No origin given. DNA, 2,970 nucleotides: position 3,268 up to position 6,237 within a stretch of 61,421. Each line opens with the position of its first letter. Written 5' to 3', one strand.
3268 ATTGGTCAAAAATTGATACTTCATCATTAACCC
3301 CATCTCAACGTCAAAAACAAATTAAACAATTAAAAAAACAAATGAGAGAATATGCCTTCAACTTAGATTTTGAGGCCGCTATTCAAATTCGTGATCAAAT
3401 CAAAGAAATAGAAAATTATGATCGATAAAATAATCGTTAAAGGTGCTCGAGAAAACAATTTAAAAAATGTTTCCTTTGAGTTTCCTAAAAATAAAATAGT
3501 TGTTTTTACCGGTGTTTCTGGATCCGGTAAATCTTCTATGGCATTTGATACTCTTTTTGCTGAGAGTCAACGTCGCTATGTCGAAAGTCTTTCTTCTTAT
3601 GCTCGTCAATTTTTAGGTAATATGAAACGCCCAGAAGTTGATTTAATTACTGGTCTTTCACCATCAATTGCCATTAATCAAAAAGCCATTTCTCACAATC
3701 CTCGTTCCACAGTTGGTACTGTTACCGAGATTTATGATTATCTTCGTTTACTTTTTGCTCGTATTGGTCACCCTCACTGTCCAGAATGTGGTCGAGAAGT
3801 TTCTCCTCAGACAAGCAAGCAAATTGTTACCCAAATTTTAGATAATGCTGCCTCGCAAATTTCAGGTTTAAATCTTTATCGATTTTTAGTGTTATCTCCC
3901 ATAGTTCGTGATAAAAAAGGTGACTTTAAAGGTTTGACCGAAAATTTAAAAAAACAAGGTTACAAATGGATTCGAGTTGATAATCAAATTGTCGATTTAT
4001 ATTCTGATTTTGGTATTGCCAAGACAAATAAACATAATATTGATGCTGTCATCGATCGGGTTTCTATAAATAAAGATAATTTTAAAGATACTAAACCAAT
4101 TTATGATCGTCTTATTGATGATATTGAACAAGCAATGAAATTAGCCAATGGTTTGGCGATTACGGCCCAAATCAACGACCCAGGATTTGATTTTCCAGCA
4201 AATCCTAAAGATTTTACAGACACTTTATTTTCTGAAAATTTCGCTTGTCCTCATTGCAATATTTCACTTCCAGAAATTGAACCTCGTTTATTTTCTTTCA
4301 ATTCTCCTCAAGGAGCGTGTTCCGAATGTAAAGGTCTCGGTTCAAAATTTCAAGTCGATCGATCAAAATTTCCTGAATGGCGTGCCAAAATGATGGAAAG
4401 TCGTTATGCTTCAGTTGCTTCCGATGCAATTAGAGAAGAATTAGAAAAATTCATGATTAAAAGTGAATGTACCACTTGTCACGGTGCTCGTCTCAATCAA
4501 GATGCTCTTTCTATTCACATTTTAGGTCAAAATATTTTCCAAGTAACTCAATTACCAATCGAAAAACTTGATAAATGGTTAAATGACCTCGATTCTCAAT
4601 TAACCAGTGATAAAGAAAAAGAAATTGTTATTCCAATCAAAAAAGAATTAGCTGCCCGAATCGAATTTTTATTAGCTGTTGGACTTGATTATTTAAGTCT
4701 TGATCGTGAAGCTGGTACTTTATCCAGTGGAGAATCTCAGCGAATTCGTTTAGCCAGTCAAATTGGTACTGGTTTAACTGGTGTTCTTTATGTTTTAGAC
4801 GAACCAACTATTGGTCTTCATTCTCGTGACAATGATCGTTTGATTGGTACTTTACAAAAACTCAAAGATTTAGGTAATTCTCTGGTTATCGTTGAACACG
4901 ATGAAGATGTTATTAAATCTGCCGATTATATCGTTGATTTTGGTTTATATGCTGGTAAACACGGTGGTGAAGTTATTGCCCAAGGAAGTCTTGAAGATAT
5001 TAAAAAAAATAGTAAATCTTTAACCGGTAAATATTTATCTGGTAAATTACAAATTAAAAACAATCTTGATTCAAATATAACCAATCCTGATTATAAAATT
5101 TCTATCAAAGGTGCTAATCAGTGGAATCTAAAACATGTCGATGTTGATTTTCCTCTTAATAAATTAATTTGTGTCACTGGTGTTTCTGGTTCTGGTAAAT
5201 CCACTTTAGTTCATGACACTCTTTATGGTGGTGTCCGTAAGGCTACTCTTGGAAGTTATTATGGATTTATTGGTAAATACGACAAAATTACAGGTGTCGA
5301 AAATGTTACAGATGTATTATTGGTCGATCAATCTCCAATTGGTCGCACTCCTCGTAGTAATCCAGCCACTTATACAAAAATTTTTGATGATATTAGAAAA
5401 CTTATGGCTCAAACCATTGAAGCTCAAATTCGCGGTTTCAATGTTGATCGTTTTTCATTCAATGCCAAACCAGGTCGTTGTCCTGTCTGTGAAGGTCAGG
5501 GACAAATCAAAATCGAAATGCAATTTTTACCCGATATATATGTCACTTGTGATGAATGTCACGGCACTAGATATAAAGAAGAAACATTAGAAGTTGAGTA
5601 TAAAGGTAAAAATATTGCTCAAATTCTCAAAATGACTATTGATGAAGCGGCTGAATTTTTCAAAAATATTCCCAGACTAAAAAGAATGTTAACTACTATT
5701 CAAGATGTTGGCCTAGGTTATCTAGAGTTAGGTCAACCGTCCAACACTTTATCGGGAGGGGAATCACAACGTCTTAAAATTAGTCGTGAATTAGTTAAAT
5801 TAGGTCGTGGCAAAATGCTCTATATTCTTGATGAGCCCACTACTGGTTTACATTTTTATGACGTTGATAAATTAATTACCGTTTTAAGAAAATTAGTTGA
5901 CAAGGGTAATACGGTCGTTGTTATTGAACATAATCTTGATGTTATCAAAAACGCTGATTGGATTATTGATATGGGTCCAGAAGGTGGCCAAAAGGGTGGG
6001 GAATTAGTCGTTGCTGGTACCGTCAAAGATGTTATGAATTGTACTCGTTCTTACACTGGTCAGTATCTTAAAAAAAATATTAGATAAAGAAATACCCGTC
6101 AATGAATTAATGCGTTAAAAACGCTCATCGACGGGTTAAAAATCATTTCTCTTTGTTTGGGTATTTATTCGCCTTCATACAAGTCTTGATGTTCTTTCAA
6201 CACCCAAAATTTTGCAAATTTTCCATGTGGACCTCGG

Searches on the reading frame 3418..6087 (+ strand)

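Call 34: search_protein_families(library=pfam, proteins=[window:3418-6087:+], max_evalue=0.0001)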
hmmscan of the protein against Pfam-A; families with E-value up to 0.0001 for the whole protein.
window:3418-6087:+ (889 aa): 9 families
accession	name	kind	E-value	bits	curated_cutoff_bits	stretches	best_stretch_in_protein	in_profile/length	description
PF17760.6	UvrA_inter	-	5.7e-23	81.3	23.3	1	131-250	1-106/109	UvrA interaction domain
PF00005.33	ABC_tran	-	1.4e-19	71.5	25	0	706-809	51-137/137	ABC transporter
PF13555.12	AAA_29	-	1.8e-07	31.2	27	0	574-598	15-39/61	P-loop containing region of AAA domain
PF02463.25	SMC_N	-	1.1e-06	28.6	40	0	769-852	135-211/220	RecF/RecN/SMC N terminal domain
PF13476.12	AAA_23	-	5.4e-06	27.6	27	0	560-598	1-36/201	AAA domain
PF00684.25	DnaJ_CXXCXGXG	-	5.8e-06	26.9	32.7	0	684-718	14-51/65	DnaJ central domain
PF03193.22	RsgA_GTPase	-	8.2e-06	26.2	30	0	9-42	91-123/174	RsgA GTPase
PF20703.3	nSTAND1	-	4.8e-05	23.6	27.1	0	11-51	19-59/379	Novel STAND NTPase 1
PF13191.12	AAA_16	-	4.9e-05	24.3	32.6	0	583-600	26-43/167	AAA ATPase domain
